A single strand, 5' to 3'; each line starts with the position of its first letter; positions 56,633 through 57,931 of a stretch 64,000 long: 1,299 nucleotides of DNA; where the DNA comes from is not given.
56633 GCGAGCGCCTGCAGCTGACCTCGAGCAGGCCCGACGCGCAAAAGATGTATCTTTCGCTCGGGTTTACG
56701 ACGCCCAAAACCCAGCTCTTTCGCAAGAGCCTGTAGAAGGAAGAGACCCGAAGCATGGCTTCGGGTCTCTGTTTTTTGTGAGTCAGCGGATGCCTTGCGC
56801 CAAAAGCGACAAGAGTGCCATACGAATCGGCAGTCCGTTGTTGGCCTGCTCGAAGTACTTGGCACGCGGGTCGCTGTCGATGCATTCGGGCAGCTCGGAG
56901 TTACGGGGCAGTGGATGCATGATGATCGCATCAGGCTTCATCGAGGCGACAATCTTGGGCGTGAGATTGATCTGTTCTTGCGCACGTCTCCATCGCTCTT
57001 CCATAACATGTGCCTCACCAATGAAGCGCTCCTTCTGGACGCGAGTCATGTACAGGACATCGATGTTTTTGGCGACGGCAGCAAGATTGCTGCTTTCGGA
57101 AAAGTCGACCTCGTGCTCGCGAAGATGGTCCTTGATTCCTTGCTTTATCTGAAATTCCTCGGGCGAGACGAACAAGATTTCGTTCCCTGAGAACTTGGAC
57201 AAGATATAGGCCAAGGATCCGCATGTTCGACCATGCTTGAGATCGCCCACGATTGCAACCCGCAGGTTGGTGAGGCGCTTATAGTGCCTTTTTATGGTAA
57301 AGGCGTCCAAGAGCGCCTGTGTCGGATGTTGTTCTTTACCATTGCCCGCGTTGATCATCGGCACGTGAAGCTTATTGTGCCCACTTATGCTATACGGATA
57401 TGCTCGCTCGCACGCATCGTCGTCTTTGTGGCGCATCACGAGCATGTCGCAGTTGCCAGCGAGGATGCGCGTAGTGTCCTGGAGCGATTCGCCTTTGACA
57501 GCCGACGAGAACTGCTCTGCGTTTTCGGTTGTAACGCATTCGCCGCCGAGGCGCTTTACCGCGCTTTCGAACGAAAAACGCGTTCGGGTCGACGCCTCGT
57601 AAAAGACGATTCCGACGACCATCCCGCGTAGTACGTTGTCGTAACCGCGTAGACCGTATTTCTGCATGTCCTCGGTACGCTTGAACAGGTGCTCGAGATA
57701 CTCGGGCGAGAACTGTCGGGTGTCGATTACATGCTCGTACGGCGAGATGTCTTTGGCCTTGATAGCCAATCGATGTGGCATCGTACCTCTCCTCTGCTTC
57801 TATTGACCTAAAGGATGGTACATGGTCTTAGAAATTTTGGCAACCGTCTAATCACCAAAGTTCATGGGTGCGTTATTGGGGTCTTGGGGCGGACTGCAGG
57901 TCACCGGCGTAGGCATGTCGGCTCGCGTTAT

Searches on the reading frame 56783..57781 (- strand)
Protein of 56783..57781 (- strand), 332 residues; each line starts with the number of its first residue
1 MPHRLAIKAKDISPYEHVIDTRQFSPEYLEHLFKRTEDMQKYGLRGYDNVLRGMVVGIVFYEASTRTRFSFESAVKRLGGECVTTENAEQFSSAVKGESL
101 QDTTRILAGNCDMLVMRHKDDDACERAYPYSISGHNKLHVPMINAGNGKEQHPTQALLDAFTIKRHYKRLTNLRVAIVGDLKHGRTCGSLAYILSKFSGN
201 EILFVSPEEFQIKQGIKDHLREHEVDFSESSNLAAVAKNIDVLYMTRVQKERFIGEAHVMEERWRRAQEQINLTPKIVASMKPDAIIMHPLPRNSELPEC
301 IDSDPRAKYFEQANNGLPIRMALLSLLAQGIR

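Call 43: search_protein_families(library=pfam, proteins=[window:56783-57781:-], max_evalue=0.001)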
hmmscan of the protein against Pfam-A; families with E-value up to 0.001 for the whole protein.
window:56783-57781:- (332 aa): 2 families
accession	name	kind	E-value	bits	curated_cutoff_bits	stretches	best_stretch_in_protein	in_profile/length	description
PF02729.26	OTCace_N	-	1.3e-40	139.3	29.9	1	17-164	2-147/148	Aspartate/ornithine carbamoyltransferase, carbamoyl-P binding domain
PF00185.30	OTCace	-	1.5e-29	103.5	29.4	1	172-326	2-156/157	Aspartate/ornithine carbamoyltransferase, Asp/Orn binding domain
